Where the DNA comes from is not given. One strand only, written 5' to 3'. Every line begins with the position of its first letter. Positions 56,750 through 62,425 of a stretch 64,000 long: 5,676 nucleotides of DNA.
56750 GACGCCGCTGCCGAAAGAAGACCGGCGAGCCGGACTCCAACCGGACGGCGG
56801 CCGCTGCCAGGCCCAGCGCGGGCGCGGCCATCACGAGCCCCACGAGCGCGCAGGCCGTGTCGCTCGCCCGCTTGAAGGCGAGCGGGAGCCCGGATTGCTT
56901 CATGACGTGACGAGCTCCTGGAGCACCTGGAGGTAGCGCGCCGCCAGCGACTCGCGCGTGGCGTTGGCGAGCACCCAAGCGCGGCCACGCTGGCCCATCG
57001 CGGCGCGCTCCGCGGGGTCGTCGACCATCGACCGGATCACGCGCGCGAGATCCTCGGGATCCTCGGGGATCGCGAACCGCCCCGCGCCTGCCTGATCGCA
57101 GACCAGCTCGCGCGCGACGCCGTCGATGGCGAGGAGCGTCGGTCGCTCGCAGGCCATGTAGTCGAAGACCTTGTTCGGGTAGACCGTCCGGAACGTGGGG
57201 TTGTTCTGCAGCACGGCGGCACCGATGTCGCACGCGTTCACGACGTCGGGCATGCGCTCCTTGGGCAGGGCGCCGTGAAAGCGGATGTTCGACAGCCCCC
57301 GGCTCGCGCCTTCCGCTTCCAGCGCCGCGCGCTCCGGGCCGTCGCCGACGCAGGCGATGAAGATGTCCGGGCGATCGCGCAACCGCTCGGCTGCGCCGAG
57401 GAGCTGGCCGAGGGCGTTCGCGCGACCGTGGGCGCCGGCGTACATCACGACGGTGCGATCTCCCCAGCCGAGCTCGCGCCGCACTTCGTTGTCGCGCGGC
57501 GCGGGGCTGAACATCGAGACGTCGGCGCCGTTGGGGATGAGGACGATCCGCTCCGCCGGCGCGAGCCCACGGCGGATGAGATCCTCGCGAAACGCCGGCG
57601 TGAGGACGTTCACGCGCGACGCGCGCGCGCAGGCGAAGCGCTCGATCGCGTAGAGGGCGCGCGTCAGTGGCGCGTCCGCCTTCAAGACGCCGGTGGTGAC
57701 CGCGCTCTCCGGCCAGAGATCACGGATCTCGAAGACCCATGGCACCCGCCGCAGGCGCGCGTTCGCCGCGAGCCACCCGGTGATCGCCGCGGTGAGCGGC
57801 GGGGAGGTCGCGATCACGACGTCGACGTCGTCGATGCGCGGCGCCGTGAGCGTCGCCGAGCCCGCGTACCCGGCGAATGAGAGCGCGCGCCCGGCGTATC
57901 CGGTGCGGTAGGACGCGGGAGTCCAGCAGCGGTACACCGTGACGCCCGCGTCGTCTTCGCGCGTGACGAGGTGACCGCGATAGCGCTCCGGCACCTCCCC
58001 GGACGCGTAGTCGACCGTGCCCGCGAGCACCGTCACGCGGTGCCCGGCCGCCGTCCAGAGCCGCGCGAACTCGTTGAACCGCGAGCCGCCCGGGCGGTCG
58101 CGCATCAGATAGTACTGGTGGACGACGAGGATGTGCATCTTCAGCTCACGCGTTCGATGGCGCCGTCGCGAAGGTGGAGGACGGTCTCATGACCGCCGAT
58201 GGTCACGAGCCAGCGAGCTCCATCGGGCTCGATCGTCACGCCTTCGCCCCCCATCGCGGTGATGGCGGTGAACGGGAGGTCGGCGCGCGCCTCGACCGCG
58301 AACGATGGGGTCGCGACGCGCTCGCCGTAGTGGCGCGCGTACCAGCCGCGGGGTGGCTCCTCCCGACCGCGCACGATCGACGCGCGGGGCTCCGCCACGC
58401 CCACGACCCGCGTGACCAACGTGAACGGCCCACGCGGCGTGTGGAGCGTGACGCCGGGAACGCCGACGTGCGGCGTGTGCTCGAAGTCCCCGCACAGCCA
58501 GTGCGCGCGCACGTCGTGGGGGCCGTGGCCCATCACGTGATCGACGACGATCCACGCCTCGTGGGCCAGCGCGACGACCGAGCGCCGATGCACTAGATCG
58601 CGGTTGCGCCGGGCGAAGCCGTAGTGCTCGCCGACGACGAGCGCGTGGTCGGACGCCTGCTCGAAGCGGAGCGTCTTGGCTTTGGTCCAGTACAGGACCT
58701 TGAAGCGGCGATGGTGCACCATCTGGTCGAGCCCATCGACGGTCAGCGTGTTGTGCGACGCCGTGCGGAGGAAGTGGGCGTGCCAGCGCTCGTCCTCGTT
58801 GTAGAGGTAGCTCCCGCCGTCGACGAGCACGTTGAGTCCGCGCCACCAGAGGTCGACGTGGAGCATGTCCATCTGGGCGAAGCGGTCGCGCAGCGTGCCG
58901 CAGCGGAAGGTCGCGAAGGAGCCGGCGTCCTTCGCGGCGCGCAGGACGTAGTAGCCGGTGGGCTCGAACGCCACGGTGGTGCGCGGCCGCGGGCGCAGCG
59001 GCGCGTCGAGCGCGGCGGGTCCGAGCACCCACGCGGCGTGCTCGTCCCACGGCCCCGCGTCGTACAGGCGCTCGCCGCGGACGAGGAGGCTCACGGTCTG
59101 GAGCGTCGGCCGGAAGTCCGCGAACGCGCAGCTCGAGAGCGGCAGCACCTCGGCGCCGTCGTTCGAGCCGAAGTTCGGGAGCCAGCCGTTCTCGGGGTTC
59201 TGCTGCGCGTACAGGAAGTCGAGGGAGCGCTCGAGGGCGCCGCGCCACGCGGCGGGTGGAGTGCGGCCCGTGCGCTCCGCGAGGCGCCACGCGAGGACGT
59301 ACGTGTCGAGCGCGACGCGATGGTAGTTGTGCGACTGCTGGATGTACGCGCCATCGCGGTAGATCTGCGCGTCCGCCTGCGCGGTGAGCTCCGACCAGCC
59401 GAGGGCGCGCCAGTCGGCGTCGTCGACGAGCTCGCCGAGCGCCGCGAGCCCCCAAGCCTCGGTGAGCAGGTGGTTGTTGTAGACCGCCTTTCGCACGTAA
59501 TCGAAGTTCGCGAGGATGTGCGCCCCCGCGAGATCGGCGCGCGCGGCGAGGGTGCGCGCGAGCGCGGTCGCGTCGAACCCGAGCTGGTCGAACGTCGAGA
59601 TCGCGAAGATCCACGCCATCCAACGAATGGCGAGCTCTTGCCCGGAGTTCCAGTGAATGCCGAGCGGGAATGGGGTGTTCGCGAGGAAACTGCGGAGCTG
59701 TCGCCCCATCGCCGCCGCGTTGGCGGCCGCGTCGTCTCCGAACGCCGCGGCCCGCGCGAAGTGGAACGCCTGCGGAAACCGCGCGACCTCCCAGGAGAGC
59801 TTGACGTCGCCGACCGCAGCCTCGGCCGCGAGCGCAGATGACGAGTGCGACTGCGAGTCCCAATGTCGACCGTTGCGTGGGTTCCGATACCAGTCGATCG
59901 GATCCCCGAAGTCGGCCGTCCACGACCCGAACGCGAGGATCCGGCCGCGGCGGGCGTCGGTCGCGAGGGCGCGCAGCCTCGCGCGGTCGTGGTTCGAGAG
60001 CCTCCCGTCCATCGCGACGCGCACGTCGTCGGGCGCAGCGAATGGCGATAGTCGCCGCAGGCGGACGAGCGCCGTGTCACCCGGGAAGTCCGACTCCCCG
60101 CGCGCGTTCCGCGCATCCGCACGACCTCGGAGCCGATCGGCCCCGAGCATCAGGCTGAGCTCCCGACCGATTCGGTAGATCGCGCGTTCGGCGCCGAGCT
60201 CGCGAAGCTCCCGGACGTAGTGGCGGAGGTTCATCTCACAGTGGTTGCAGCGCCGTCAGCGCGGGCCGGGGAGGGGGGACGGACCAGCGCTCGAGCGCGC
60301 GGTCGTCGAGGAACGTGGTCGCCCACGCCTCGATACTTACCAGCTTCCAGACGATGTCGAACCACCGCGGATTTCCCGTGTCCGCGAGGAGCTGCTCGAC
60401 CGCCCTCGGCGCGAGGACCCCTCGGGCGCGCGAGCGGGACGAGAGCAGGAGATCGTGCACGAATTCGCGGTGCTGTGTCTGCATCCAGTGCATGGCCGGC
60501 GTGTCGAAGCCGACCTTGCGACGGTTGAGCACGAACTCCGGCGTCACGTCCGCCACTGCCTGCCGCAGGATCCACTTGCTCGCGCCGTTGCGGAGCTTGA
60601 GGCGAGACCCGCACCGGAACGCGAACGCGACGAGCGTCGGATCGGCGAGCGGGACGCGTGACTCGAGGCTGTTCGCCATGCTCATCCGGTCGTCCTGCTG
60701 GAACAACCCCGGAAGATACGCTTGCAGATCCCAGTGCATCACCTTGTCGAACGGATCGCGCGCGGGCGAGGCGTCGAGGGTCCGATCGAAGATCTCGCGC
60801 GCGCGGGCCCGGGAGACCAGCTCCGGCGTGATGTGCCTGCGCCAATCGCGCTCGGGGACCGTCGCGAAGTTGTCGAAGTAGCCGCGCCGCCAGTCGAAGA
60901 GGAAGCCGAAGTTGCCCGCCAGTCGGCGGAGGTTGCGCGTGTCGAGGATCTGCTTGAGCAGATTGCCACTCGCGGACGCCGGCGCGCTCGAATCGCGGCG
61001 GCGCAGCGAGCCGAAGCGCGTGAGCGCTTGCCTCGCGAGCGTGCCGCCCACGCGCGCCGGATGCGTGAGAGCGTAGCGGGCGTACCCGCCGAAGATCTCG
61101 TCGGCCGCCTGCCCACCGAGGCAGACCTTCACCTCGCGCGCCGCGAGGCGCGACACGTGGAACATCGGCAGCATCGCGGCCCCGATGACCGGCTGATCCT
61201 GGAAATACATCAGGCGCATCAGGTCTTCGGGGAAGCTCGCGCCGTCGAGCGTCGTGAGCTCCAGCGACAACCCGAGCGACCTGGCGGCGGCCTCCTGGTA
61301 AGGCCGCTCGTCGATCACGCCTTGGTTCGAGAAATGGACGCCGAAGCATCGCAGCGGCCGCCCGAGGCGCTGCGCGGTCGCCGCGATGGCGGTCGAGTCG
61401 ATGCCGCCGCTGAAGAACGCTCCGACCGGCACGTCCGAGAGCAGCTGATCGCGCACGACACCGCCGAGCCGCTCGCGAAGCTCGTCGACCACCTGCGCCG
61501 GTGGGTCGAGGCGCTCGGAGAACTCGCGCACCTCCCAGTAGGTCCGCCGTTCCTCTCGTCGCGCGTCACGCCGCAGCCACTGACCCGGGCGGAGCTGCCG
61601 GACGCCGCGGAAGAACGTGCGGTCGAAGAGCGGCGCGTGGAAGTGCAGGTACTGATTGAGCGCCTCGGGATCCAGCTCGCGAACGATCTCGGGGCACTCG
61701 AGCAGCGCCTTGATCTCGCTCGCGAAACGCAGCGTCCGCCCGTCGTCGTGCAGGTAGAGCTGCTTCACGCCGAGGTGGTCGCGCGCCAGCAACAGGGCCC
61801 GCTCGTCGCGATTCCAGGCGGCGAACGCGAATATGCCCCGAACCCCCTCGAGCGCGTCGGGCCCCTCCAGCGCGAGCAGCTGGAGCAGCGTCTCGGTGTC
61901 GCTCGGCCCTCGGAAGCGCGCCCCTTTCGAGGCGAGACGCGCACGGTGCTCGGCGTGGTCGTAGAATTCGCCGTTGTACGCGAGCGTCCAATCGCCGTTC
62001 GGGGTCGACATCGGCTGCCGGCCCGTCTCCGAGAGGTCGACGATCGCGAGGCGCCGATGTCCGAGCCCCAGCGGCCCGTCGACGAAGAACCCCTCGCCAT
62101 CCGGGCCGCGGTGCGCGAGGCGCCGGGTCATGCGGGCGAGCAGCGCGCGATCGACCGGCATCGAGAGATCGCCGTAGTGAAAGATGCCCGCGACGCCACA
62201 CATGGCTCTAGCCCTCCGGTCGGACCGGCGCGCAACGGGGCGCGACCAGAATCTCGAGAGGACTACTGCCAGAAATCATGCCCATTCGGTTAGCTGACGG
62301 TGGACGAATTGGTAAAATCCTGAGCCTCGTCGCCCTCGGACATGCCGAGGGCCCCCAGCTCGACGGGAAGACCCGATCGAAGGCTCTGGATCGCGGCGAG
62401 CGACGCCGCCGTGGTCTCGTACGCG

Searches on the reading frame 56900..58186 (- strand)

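Call 16: search_protein_families(library=pfam, proteins=[window:56900-58186:-], max_evalue=0.001)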
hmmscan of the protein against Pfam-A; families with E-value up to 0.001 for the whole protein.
window:56900-58186:- (428 aa): 5 families
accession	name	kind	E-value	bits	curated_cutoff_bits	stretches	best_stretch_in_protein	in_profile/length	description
PF13579.12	Glyco_trans_4_4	-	3.3e-23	83.2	29.7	1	35-220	5-158/158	Glycosyl transferase 4-like domain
PF00534.26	Glycos_transf_1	-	4.7e-16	59.2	26.4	1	234-404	4-172/172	Glycosyl transferases group 1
PF13692.12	Glyco_trans_1_4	-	2e-14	54.5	27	1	245-390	2-142/142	Glycosyl transferases group 1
PF13439.12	Glyco_transf_4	-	1.5e-13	51.5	28.5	1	39-224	10-169/170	Glycosyltransferase Family 4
PF13524.12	Glyco_trans_1_2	-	1.5e-10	41.6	25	1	267-419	7-143/144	Glycosyl transferase-like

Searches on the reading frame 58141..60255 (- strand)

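Call 53: search_protein_families(library=pfam, proteins=[window:58141-60255:-], max_evalue=0.001)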
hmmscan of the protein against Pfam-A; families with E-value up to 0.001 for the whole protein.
window:58141-60255:- (704 aa): 2 families
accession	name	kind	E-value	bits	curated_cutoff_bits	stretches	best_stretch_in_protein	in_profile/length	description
PF07940.18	Hepar_II_III_C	-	7.2e-28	98.1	24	1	423-647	2-216/237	Heparinase II/III-like, C-terminal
PF16889.11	Hepar_II_III_N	-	1.8e-11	44.4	22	1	186-362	129-310/340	Heparinase II/III N-terminus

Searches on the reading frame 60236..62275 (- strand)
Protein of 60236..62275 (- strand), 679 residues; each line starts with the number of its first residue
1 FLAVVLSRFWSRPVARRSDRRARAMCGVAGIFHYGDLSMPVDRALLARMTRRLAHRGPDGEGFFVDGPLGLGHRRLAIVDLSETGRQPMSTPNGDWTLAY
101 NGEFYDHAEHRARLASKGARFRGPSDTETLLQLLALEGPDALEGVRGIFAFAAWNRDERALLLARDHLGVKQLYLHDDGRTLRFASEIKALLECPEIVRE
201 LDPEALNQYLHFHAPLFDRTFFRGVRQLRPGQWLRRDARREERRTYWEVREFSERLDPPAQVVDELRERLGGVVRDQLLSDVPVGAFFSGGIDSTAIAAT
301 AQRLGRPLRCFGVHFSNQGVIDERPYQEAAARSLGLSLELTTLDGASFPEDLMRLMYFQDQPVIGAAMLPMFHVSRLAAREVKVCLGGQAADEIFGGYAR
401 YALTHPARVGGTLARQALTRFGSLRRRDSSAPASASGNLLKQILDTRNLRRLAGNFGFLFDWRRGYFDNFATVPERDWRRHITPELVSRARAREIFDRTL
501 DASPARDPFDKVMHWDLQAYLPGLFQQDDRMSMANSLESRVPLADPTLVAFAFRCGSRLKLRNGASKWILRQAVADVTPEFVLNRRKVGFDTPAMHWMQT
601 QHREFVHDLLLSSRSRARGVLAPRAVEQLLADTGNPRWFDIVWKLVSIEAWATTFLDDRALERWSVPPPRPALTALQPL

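Call 53: search_protein_families(library=pfam, proteins=[window:60236-62275:-], max_evalue=0.001)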
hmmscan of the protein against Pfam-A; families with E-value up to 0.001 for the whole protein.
window:60236-62275:- (679 aa): 3 families
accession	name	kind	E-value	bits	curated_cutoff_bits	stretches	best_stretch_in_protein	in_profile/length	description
PF00733.27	Asn_synthase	-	2.8e-81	274.4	21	1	265-652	1-353/354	Asparagine synthase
PF13522.11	GATase_6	-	9.4e-37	126.4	27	1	58-187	1-130/130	Glutamine amidotransferase domain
PF13537.11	GATase_7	-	1.1e-36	126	25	1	73-192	1-122/123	Glutamine amidotransferase domain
